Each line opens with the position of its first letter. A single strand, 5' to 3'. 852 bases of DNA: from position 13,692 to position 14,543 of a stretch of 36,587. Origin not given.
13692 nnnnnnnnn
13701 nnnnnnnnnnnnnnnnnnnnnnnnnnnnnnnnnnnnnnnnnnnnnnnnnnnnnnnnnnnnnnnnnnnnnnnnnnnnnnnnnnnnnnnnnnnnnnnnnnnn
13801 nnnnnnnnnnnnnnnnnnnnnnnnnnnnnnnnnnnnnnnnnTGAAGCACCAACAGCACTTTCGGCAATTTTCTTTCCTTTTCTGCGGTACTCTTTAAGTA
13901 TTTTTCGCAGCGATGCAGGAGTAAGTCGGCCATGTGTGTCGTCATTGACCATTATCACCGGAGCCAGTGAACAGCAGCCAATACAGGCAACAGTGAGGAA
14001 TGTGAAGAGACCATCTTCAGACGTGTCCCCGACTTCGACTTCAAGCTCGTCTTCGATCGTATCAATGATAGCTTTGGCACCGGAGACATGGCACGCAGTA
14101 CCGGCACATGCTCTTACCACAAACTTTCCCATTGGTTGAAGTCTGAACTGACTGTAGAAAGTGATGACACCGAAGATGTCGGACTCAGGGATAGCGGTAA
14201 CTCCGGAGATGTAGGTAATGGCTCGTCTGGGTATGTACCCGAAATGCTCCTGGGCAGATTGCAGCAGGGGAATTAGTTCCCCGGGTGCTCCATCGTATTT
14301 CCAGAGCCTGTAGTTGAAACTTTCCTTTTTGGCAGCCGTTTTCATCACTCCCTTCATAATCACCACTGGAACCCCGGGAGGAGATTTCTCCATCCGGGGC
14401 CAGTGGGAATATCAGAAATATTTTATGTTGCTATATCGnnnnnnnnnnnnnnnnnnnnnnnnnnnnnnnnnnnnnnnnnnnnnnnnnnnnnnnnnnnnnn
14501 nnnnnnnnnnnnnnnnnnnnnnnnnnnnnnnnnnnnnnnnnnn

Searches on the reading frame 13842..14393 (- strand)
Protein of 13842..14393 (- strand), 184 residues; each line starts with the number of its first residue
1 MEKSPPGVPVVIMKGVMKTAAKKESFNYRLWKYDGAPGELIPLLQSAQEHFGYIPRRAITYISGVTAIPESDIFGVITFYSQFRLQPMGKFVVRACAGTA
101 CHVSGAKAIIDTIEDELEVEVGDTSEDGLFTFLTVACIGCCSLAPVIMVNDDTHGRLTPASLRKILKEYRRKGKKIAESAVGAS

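Call 3: search_protein_families(library=pfam, proteins=[window:13842-14393:-], max_evalue=1)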
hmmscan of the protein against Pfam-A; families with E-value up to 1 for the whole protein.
window:13842-14393:- (184 aa): 1 family
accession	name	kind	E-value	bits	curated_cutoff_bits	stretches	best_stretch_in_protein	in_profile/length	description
PF01257.25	2Fe-2S_thioredx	-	1.2e-48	165.1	24.8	1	32-170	7-145/145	Thioredoxin-like [2Fe-2S] ferredoxin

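Call 4: search_protein_families(library=ncbifam, proteins=[window:13842-14393:-], max_evalue=0.1)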
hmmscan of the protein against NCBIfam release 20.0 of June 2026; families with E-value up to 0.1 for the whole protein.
window:13842-14393:- (184 aa): 9 families
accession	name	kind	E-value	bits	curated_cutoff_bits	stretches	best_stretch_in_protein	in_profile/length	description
NF005722.0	PRK07539.1-2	equivalog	8.1e-46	156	141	1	19-169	6-156/157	NADH-quinone oxidoreductase subunit NuoE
NF005747.0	PRK07571.1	equivalog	2.8e-38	131.3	224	1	32-172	31-171/173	bidirectional hydrogenase complex protein HoxE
TIGR01958.1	nuoE_fam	subfamily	1.3e-37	129.2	142.4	1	39-170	17-148/148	NADH-quinone oxidoreductase subunit NuoE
NF004638.0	PRK05988.1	equivalog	4.8e-37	127.2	198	1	24-170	12-158/159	formate dehydrogenase subunit gamma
NF005725.0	PRK07539.1-5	equivalog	4e-32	111.3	220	1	39-171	40-173/174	NADH-quinone oxidoreductase subunit NuoE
NF005721.0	PRK07539.1-1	equivalog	5.4e-29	101.4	308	1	35-174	43-182/292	NADH-quinone oxidoreductase subunit NuoE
NF005724.0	PRK07539.1-4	equivalog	9.1e-29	101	280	1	40-170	42-173/240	NADH-quinone oxidoreductase subunit NuoE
NF009040.0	PRK12373.1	equivalog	2.8e-26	93.2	514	1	40-171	39-171/400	NADH-quinone oxidoreductase subunit E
NF005723.0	PRK07539.1-3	equivalog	3e-21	75.9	226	1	42-168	28-155/158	NADH-quinone oxidoreductase subunit NuoE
